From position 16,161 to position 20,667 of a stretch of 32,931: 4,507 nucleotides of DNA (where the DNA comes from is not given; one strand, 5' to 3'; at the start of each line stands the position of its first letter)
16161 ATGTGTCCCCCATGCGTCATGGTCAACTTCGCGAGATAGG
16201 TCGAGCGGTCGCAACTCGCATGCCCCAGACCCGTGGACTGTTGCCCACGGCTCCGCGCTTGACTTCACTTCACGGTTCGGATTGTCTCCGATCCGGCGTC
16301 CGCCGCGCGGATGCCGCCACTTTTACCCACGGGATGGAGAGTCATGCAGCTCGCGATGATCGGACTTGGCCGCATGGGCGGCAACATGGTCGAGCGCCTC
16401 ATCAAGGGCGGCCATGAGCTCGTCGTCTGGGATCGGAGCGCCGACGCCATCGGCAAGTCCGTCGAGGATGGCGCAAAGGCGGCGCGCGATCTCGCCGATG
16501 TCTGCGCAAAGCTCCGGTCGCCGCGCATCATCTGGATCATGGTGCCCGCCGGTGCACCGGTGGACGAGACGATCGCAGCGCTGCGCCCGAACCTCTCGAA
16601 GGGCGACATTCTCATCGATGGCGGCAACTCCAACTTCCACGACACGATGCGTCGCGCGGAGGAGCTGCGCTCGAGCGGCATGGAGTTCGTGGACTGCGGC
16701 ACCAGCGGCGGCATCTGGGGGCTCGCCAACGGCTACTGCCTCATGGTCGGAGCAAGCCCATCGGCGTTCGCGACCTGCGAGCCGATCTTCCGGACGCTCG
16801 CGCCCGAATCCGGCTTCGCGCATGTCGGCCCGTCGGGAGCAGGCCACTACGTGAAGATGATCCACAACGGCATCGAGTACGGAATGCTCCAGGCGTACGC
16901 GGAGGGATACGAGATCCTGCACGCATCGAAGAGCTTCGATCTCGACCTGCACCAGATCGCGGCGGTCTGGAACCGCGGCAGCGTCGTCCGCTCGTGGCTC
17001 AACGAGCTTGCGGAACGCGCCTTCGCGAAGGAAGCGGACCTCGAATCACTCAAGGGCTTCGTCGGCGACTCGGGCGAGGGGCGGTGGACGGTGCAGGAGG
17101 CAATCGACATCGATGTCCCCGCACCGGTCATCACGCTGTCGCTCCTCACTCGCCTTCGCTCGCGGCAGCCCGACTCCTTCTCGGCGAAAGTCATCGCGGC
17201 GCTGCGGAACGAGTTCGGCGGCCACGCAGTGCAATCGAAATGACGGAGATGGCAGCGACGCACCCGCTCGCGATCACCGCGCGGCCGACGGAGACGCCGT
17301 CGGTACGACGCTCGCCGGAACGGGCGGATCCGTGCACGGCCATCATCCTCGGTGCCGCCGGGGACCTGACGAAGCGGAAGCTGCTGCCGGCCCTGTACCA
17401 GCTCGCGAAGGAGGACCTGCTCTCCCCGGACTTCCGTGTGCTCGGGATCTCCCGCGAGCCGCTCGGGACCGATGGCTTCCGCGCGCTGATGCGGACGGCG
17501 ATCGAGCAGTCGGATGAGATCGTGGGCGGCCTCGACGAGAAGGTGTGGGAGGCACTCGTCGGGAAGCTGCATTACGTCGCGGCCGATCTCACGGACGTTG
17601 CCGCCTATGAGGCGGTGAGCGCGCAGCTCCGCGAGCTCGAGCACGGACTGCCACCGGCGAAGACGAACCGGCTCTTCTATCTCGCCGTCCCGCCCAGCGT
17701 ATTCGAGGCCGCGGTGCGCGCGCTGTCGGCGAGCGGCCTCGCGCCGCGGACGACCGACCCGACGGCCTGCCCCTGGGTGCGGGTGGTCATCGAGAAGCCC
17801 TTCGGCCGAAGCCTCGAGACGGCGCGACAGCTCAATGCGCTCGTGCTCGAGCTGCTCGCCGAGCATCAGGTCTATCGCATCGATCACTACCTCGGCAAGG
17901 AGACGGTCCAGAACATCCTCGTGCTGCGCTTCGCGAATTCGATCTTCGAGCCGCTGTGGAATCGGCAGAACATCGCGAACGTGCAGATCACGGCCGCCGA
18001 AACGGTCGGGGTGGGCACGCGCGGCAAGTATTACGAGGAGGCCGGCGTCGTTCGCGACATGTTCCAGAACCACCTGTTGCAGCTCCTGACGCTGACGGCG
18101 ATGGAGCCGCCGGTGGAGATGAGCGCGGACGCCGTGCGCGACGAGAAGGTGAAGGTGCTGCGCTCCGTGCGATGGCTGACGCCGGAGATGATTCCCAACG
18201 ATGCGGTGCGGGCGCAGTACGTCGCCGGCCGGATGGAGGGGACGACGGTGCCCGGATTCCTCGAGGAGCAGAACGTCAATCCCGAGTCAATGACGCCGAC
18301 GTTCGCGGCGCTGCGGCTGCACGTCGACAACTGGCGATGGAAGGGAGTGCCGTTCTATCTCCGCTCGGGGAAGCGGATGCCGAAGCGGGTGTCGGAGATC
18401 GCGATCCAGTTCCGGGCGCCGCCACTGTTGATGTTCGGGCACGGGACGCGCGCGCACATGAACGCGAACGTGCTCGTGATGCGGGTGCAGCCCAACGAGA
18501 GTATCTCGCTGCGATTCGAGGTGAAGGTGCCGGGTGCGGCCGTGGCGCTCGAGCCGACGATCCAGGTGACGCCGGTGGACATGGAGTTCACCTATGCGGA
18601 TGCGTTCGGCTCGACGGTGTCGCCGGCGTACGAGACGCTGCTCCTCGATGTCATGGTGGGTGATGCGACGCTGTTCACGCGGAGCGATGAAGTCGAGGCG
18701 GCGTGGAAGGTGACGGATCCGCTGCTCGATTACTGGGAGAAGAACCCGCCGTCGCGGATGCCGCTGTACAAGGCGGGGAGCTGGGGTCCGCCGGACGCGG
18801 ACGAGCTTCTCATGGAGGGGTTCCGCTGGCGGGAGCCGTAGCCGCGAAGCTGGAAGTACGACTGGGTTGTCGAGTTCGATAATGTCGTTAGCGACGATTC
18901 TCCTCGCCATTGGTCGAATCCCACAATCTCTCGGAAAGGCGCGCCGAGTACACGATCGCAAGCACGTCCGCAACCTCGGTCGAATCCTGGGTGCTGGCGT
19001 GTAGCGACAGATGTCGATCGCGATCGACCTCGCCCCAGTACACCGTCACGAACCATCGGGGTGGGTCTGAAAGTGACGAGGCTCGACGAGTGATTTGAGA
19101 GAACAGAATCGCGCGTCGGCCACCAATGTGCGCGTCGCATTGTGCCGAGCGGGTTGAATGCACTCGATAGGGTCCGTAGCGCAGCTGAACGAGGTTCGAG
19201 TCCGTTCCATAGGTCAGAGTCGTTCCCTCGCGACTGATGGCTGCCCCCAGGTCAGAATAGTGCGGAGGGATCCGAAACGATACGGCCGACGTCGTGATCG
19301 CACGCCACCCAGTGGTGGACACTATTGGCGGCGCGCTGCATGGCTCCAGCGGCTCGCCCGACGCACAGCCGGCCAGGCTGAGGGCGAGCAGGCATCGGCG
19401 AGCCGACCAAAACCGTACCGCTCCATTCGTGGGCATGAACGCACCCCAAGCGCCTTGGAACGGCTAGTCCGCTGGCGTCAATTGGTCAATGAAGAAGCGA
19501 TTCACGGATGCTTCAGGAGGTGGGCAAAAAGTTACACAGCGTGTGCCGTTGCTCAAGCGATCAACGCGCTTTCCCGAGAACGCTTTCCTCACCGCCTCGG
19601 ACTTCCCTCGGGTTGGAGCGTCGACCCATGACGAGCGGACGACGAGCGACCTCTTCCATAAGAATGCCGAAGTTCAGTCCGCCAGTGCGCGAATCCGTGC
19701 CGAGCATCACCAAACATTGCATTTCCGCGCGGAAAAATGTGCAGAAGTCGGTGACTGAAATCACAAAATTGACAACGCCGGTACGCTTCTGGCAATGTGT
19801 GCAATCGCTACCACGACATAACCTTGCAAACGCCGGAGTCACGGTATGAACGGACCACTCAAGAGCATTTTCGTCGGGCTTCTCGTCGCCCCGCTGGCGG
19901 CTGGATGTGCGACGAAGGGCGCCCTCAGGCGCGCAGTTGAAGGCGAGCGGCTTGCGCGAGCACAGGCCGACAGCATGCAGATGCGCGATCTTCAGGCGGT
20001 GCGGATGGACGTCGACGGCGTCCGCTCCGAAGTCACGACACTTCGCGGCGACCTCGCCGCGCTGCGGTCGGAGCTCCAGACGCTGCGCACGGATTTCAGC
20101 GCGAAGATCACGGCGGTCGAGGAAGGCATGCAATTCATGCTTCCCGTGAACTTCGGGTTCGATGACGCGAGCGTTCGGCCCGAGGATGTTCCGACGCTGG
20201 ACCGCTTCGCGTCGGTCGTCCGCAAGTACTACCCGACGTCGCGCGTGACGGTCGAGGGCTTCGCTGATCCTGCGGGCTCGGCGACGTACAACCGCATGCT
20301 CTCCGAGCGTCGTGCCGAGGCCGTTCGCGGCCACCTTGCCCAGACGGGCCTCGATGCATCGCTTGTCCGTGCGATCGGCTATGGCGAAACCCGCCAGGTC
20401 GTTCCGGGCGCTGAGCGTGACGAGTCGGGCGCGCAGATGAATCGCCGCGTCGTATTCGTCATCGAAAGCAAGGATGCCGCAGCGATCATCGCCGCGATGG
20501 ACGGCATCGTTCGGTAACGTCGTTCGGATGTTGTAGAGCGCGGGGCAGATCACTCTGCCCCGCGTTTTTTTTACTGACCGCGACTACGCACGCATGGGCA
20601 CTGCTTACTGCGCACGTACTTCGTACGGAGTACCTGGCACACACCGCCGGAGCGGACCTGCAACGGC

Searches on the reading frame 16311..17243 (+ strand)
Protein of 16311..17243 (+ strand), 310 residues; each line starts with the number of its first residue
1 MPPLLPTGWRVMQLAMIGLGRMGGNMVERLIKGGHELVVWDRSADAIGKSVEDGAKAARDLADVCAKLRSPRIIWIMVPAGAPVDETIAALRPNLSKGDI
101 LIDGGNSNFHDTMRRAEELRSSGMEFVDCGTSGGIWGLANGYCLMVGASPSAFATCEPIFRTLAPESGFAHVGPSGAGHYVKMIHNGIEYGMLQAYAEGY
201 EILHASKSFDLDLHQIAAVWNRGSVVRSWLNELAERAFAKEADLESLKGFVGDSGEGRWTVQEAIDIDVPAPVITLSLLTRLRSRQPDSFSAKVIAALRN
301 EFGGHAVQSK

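Call 11: search_protein_families(library=pfam, proteins=[window:16311-17243:+], max_evalue=0.001)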
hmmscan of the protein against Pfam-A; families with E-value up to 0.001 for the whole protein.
window:16311-17243:+ (310 aa): 3 families
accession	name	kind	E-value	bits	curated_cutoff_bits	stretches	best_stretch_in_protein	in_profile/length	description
PF03446.21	NAD_binding_2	-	1.7e-42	145.6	21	1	14-165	2-154/161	NAD binding domain of 6-phosphogluconate dehydrogenase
PF00393.24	6PGD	-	6.6e-23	82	27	1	178-287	1-116/290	6-phosphogluconate dehydrogenase, C-terminal domain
PF03807.23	F420_oxidored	-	3.2e-05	24.9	21.6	1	14-104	2-91/94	NADP oxidoreductase coenzyme F420-dependent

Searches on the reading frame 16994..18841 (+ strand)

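Call 12: search_protein_families(library=pfam, proteins=[window:16994-18841:+], max_evalue=0.001)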
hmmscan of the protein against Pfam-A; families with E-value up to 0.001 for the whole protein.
window:16994-18841:+ (615 aa): 2 families
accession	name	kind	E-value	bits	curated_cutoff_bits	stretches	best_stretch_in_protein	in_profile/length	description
PF02781.21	G6PD_C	-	8.9e-122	406.2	27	1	309-612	1-295/296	Glucose-6-phosphate dehydrogenase, C-terminal domain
PF00479.28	G6PD_N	-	1e-56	193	22.1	1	117-307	1-183/183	Glucose-6-phosphate dehydrogenase, NAD binding domain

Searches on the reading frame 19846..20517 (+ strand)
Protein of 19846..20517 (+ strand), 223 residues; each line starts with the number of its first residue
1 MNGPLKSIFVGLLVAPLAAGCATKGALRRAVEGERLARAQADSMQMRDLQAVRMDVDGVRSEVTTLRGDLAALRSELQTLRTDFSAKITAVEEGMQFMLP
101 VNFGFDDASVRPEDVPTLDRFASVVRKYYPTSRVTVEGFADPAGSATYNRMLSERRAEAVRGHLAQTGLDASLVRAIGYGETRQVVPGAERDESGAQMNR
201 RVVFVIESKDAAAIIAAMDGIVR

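Call 8: search_protein_families(library=pfam, proteins=[window:19846-20517:+], max_evalue=0.01)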
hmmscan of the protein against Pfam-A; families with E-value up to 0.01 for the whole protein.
window:19846-20517:+ (223 aa): 1 family
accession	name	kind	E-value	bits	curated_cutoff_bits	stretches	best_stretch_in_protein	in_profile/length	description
PF00691.25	OmpA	-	1.2e-14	54.9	27.2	1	103-192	2-92/98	OmpA family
